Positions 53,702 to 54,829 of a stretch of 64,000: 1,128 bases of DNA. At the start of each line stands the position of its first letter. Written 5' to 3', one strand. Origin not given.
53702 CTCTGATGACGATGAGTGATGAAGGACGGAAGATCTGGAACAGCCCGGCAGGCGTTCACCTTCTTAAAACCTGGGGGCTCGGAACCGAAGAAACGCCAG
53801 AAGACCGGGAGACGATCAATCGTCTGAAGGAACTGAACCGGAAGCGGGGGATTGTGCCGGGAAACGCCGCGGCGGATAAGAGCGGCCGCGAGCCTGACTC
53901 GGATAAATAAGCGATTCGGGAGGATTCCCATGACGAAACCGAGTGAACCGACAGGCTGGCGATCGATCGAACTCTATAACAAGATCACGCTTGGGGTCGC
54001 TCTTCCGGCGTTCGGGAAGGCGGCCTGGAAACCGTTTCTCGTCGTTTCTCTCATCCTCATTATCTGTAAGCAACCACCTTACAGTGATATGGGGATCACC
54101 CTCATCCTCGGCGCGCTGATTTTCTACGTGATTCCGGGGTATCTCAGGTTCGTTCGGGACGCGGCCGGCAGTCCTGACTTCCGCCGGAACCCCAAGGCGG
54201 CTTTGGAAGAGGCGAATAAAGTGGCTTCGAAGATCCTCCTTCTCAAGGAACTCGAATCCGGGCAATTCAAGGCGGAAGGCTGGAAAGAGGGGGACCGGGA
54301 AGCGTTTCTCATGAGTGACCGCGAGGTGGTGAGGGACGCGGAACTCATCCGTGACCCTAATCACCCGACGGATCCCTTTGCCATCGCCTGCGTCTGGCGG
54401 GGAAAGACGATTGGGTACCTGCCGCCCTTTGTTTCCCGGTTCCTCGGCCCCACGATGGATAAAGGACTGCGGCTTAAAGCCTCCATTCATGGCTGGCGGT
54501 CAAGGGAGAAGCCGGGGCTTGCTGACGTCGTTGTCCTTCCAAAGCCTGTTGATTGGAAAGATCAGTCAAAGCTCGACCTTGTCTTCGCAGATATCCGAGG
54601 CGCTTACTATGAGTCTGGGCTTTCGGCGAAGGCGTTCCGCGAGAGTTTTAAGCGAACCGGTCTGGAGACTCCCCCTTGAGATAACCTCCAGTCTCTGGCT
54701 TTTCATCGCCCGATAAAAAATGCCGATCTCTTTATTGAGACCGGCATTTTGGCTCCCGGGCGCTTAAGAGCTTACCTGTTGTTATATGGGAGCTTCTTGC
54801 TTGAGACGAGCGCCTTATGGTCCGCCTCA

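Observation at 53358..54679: Three-gene cluster ending in a membrane-anchored HIRAN-domain protein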

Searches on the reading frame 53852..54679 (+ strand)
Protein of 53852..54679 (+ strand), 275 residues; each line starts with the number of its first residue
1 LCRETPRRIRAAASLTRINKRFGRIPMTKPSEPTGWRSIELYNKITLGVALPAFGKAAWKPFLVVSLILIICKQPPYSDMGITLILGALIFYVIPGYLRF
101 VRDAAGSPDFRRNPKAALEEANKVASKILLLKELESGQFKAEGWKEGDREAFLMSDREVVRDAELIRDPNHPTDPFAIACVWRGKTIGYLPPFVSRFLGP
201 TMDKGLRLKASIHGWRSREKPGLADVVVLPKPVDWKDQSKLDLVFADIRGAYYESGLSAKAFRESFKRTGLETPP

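Call 3: search_protein_families(library=pfam, proteins=[window:53852-54679:+], max_evalue=1)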
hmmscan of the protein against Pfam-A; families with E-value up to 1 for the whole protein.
window:53852-54679:+ (275 aa): 1 family
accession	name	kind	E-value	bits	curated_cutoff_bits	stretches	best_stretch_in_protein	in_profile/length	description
PF08797.16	HIRAN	-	7.1e-06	26.2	24.7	1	164-212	27-77/96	HIRAN domain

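Call 5: search_protein_families(library=ncbifam, proteins=[window:53930-54679:+], max_evalue=1)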
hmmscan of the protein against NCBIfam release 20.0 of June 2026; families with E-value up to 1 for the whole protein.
window:53930-54679:+ (249 aa): 1 family
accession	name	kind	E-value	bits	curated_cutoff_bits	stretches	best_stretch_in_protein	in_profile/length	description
NF046084.1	XrtY_assoc_Wzy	equivalog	0.099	11.2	420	1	33-91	224-287/472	exosortase Y-associated Wzy-like protein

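Call 6: search_protein_families(library=padloc, proteins=[window:53930-54679:+], max_evalue=1)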
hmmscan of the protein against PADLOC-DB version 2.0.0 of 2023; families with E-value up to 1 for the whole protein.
window:53930-54679:+ (249 aa): 3 families
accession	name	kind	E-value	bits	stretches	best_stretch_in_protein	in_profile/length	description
PDLC04352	PDC-M03B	-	2.6e-05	21.9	1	108-191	131-214/250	-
PDLC04349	PDC-M03B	-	0.0042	14.7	1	138-188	161-212/232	-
PDLC04351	PDC-M03B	-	0.014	12.9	1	112-187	132-210/255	-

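Call 7: search_protein_families(library=phrogs, proteins=[window:53930-54679:+], max_evalue=1)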
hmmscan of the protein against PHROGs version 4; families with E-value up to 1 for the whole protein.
window:53930-54679:+ (249 aa): 4 families
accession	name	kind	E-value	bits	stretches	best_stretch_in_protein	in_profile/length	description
phrog_27141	-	unknown function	0.0002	22.4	1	137-188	36-88/139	-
phrog_19620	-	unknown function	0.21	12.7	1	133-163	16-46/85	-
phrog_8043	-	unknown function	0.24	12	1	134-176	62-104/172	-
phrog_6600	-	unknown function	0.35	11.2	1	99-189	164-256/285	-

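Call 8: find_homologous_proteins(query=window:53930-54679:+, max_evalue=0.001)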
Query window:53930-54679:+ (249 aa): 10 proteins with E <= 0.001 among 2093 candidates.
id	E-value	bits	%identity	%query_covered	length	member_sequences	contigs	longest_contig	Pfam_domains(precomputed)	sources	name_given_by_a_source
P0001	4.5e-165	565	100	100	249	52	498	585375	PF08797.17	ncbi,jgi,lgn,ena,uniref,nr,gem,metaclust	ncbi:unknown [Sutterella sp. CAG:351]|uniref:HIRAN domain-containing protein n=1 Tax=Dakarella massi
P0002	7.3e-148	509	91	99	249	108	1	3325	PF08797.17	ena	-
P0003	1.2e-142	492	87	99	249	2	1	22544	PF08797.17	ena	-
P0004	3.7e-142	490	88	99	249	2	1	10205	-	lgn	-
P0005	1.3e-138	478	87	96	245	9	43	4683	PF08797.17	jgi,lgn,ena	jgi:hypothetical protein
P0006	1.7e-131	455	83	97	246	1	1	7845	PF08797.17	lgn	-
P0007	3.2e-129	448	82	97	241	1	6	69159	-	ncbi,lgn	-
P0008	9.2e-121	420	77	99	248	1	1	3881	PF08797.17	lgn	-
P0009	9.7e-111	387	93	73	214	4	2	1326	PF08797.17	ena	-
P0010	5.3e-95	336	95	63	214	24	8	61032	-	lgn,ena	-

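Call 11: find_encoding_contigs(protein=P0007, flank=8000, max_places=4)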
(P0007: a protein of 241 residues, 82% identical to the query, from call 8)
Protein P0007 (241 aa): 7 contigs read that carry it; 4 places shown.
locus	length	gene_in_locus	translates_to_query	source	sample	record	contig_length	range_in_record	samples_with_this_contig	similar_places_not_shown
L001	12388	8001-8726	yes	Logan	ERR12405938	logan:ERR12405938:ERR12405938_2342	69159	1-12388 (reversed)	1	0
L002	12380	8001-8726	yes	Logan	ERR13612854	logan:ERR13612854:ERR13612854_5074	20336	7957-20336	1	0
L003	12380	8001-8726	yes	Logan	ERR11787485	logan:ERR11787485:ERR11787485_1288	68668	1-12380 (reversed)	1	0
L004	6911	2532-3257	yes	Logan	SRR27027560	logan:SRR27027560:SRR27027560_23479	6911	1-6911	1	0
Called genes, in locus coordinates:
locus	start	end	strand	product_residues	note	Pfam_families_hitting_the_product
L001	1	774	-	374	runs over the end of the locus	PF01075:Glyco_transf_9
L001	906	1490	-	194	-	-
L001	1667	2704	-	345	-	PF00268:Ribonuc_red_sm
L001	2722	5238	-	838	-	PF03477:ATP-cone, PF00317:Ribonuc_red_lgN, PF02867:Ribonuc_red_lgC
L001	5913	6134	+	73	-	-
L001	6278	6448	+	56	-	-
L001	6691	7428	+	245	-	PF08797:HIRAN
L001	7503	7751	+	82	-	-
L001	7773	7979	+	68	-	-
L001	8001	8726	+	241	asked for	-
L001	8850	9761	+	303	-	-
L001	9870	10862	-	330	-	PF00561:Abhydrolase_1, PF12146:Hydrolase_4 (faint), PF12697:Abhydrolase_6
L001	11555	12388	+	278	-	?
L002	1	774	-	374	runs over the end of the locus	PF01075:Glyco_transf_9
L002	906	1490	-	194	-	-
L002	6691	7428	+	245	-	PF08797:HIRAN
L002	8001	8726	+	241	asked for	-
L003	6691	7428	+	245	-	PF08797:HIRAN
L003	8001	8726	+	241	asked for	-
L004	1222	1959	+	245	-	PF08797:HIRAN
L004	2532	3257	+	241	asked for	-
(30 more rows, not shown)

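Call 22: search_protein_representatives(alignment_id=A1)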
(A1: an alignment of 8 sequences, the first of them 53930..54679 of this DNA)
Query: 8 sequences, 249 profile positions. Proteins with E-value up to 0.001 (for the whole library): 25; up to 1e-10: 3; up to 1e-30: 1. The best 25 are listed.
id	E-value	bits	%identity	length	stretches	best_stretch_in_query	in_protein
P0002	2.0e-154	528.3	-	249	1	1-248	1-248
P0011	1.1e-13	67.3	-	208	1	60-222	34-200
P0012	5.2e-11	58.5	-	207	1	113-202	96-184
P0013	2.8e-08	49.5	-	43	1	1-29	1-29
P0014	1.9e-06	43.5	-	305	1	58-189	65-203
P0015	1.4e-05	40.7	-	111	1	137-189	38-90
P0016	1.6e-05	40.5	-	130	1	138-190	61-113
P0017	3.3e-05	39.5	-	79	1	136-183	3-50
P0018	6.8e-05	38.4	-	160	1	138-192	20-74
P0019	7.6e-05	38.3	-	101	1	138-188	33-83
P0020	1.2e-04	37.7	-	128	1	137-186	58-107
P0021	1.2e-04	37.6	-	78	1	136-193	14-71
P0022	2.4e-04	36.6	-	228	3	195-235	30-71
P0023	2.4e-04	36.6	-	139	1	136-192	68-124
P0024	2.9e-04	36.4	-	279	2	137-190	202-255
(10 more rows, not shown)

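Call 28: find_encoding_contigs(protein=P0011, flank=6000, max_places=3)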
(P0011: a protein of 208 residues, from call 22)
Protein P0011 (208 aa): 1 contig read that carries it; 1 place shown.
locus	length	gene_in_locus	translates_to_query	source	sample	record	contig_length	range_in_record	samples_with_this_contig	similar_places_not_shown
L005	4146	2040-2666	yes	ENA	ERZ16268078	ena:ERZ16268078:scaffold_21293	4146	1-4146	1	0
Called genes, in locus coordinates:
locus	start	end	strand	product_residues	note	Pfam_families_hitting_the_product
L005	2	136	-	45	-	?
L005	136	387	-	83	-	-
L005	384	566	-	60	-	-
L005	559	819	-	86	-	-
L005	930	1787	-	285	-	PF09669:Phage_pRha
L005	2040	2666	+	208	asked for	PF08797:HIRAN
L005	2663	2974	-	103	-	-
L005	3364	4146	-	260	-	?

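Call 29: find_encoding_contigs(protein=P0012, flank=6000, max_places=3)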
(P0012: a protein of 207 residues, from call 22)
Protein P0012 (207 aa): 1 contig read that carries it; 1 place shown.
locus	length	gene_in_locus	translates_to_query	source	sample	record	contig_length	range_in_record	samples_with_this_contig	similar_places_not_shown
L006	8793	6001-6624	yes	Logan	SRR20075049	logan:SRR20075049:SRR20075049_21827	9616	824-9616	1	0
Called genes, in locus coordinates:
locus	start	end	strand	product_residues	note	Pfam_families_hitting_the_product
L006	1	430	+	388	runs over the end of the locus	PF00083:Sugar_tr (weak), PF07690:MFS_1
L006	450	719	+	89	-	-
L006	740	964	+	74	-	-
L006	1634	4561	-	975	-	PF06048:DUF927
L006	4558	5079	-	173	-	-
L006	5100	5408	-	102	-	-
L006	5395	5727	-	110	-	-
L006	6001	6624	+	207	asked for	PF08797:HIRAN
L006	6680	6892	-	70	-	-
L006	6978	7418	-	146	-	-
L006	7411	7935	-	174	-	-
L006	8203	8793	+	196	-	?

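Call 30: find_encoding_contigs(protein=P0014, flank=6000, max_places=3)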
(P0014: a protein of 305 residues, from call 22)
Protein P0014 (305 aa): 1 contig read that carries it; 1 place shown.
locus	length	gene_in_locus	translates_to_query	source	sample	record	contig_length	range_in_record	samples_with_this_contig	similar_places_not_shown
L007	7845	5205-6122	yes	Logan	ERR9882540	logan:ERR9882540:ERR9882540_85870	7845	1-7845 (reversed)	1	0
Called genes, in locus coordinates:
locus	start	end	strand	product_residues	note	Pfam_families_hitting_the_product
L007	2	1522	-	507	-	?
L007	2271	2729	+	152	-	PF00578:AhpC-TSA, PF08534:Redoxin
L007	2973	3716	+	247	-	PF08797:HIRAN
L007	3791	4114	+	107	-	-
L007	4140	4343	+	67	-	-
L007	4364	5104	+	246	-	PF08797:HIRAN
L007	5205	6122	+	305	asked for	PF08797:HIRAN (weak)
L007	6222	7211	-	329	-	PF00561:Abhydrolase_1, PF12146:Hydrolase_4 (faint), PF12697:Abhydrolase_6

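Call 43: find_related_loci(query=A4, collection=viral_contigs, flank=6000)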
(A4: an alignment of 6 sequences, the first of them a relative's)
Query A4 (245 aa) in viral_contigs; peptide patterns used: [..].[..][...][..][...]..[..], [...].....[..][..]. (x = any residue, [..] = any of these).
92 stretches matched a pattern; 21 encode a relative of the query (tblastn E <= 1e-3); 21 distinct loci.
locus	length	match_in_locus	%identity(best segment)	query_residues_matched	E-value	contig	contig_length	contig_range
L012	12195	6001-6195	45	140-203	2e-11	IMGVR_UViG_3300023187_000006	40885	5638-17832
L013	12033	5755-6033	34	149-238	4e-11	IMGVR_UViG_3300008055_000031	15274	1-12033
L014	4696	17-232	39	139-214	2e-10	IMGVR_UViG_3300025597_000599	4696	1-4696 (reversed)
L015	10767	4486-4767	36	126-212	2e-7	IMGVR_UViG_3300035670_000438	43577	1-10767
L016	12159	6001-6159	38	149-201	4e-7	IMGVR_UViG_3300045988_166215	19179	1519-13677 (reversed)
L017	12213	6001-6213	32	122-196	4e-7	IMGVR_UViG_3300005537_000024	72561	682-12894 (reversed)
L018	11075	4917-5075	38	149-201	4e-7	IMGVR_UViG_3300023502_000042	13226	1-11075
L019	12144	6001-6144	45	155-203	6e-7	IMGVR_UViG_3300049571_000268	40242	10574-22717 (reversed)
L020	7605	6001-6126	36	152-193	3e-6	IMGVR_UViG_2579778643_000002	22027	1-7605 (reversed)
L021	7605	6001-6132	34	152-195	5e-6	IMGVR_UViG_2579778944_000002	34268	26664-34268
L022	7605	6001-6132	34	152-195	5e-6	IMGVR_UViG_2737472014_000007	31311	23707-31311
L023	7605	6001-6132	34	152-195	6e-6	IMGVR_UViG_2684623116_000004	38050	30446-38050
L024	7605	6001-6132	34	152-195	5e-6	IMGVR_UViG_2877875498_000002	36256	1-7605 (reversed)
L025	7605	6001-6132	34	152-195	5e-6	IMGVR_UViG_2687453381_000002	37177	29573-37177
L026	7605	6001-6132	34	152-195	6e-6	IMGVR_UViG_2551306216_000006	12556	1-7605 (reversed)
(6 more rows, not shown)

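Call 44: find_related_loci(query=window:53930-54679:+, collection=viral_contigs, flank=6000)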
Query window:53930-54679:+ (249 aa) in viral_contigs; peptide patterns used: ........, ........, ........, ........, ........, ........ (x = any residue, [..] = any of these).
1 stretches matched a pattern, but none encodes a relative of the query by tblastn (E <= 1e-3).

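Call 51: search_dna_similar(query=window:53930-54679:+, collection=phages, mode=protein, max_evalue=0.001, max_rows=25)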
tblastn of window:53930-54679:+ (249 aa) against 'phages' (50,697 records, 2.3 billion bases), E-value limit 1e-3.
No match.

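Call 53: search_dna_similar(query=P0012, collection=phages, mode=protein, max_evalue=0.001, max_rows=25)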
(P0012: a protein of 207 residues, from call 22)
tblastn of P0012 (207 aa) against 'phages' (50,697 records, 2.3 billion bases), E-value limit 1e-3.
Records with a match: 4; places in all: 4; records where one place covers at least 80% of the query: 0.
Best place of each record, by identity: <60% 4.
By first word of the organism name: Bacillus 2; Streptococcus 2.
By host as written in the record: Bacillus megaterium str. ATCC 43725 2; Streptococcus gordonii Channon 1; Streptococcus mitis SK137 1.
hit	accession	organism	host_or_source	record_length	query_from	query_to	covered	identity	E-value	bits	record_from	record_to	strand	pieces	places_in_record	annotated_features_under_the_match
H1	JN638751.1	Bacillus phage G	Bacillus megaterium str. ATCC 43725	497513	98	186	43%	36.7%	2e-7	56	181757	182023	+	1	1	253: gp253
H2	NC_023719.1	Bacillus phage G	Bacillus megaterium str. ATCC 43725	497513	98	186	43%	36.7%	2e-7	56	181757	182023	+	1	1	253: gp253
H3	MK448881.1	Streptococcus phage Javan240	Streptococcus gordonii Channon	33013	119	156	18%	55.3%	3e-4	47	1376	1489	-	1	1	hypothetical protein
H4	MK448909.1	Streptococcus phage Javan330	Streptococcus mitis SK137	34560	119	156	18%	55.3%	3e-4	47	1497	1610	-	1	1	hypothetical protein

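Call 54: search_dna_similar(query=window:53930-54679:+, collection=plasmids, mode=protein, max_evalue=0.001, max_rows=25)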
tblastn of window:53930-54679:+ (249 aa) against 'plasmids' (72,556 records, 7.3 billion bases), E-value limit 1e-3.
No match.

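Call 57: predict_structure(alignment_id=A3)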
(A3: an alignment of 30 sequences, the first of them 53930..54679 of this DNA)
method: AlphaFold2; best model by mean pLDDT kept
length: 249 residues; sequences in the alignment: 30
mean_pLDDT: 77.1   pTM: 0.63
mean pLDDT of the five models: 77.1, 76.6, 75.2, 72.6, 70.5
residues with pLDDT >= 90: 82; 70-90: 90; 50-70: 46; < 50: 31
segments of 3 or more residues with pLDDT < 50: 1-22, 24-26, 245-249
pLDDT, mean of each block of 10 residues (from residue 1): 39 47 49 68 72 76 81 70 72 81 87 84 68 80 92 92 94 96 86 63 94 96 94 91 53
secondary structure, 60 per line:
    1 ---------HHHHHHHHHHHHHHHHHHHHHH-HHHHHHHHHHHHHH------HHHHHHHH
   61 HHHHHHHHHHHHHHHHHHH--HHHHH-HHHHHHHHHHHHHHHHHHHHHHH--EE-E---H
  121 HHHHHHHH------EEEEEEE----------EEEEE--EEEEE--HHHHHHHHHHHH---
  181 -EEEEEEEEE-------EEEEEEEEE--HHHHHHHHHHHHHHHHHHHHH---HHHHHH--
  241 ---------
elements in order: H10-31 H33-46 H53-79 H82-86 H88-110 H120-128 E135-141 E152-156 E159-163 H166-177 E182-190 E198-206 H209-229 H233-238

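Call 59: fold_search(model_id=the predicted structure, library=pdb)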
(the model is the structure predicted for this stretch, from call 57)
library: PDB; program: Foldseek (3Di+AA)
matches with E <= 10: 766; with E <= 0.001: 6
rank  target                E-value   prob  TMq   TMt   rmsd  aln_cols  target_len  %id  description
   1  4xzg_C                4.3e-04  1.00  0.31  0.58   5.9       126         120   16  Crystal structure of HIRAN domain of human HLTF (released 2015-04-15)
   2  4xzg_H                5.8e-04  1.00  0.31  0.59   5.5       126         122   16  Crystal structure of HIRAN domain of human HLTF (released 2015-04-15)
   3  4s0n_B                6.6e-04  1.00  0.30  0.55   5.5       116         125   16  Crystal Structure of HLTF HIRAN Domain bound to DNA (released 2015-05-27)
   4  4s0n_A                7.0e-04  1.00  0.29  0.53   5.9       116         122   20  Crystal Structure of HLTF HIRAN Domain bound to DNA (released 2015-05-27)
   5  6kcs_A                8.4e-04  1.00  0.28  0.51   5.2       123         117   17  Crystal structure of HIRAN domain of HLTF in complex with duplex DNA (released 2020-06-10)
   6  4xzf_A                8.9e-04  1.00  0.29  0.55   5.9       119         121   15  Crystal structure of HIRAN domain of human HLTF in complex with DNA (released 2015-04-15)
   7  4s0n_C                1.1e-03  1.00  0.29  0.54   5.8       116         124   16  Crystal Structure of HLTF HIRAN Domain bound to DNA (released 2015-05-27)
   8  4xzg_G                1.3e-03  1.00  0.31  0.58   5.3       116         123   16  Crystal structure of HIRAN domain of human HLTF (released 2015-04-15)
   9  4xzg_F                1.3e-03  1.00  0.30  0.55   5.3       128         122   14  Crystal structure of HIRAN domain of human HLTF (released 2015-04-15)
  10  5bnh_A                1.6e-03  1.00  0.28  0.51   6.2       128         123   16  Crystal structure of the HLTF HIRAN domain with a ssDNA fragment (released 2016-05-25)
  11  3k2y_C                1.8e-03  1.00  0.29  0.63   3.9        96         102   20  Crystal structure of protein lp_0118 from Lactobacillus plantarum,northeast structural genomics consortium target LpR9 (released 2009-11-17)
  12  4s0n_D                1.8e-03  1.00  0.29  0.53   5.9       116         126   16  Crystal Structure of HLTF HIRAN Domain bound to DNA (released 2015-05-27)
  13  3k2y_A                2.2e-03  1.00  0.30  0.63   4.1        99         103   21  Crystal structure of protein lp_0118 from Lactobacillus plantarum,northeast structural genomics consortium target LpR9 (released 2009-11-17)
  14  3k2y_D                2.4e-03  1.00  0.30  0.66   3.8        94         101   21  Crystal structure of protein lp_0118 from Lactobacillus plantarum,northeast structural genomics consortium target LpR9 (released 2009-11-17)
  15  3k2y_B                2.7e-03  1.00  0.30  0.65   4.1        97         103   21  Crystal structure of protein lp_0118 from Lactobacillus plantarum,northeast structural genomics consortium target LpR9 (released 2009-11-17)
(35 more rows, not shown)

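Call 60: search_solved_structures(query=A2, max_evalue=1, show_alignments=2)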
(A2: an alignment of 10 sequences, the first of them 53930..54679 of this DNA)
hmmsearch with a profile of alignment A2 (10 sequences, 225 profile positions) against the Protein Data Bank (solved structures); distinct sequences matched with E-value up to 1: 7.
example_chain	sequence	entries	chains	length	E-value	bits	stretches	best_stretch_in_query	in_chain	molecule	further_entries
3k2y_A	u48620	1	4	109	0.00034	23.6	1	132-192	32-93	uncharacterized protein lp_0118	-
2mzn_A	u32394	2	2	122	0.00039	23.4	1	125-178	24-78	Helicase-like transcription factor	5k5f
4xzf_A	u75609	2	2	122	0.00039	23.4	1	125-178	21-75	Helicase-like transcription factor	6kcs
5bnh_A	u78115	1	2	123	0.0004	23.4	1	125-178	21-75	Helicase-like transcription factor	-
4s0n_A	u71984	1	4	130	0.00045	23.2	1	125-178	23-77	Helicase-like transcription factor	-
4xzg_A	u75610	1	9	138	0.00052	23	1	125-178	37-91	Helicase-like transcription factor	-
4i5s_A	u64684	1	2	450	0.37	13.6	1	52-119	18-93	Putative histidine kinase CovS; VicK-like protein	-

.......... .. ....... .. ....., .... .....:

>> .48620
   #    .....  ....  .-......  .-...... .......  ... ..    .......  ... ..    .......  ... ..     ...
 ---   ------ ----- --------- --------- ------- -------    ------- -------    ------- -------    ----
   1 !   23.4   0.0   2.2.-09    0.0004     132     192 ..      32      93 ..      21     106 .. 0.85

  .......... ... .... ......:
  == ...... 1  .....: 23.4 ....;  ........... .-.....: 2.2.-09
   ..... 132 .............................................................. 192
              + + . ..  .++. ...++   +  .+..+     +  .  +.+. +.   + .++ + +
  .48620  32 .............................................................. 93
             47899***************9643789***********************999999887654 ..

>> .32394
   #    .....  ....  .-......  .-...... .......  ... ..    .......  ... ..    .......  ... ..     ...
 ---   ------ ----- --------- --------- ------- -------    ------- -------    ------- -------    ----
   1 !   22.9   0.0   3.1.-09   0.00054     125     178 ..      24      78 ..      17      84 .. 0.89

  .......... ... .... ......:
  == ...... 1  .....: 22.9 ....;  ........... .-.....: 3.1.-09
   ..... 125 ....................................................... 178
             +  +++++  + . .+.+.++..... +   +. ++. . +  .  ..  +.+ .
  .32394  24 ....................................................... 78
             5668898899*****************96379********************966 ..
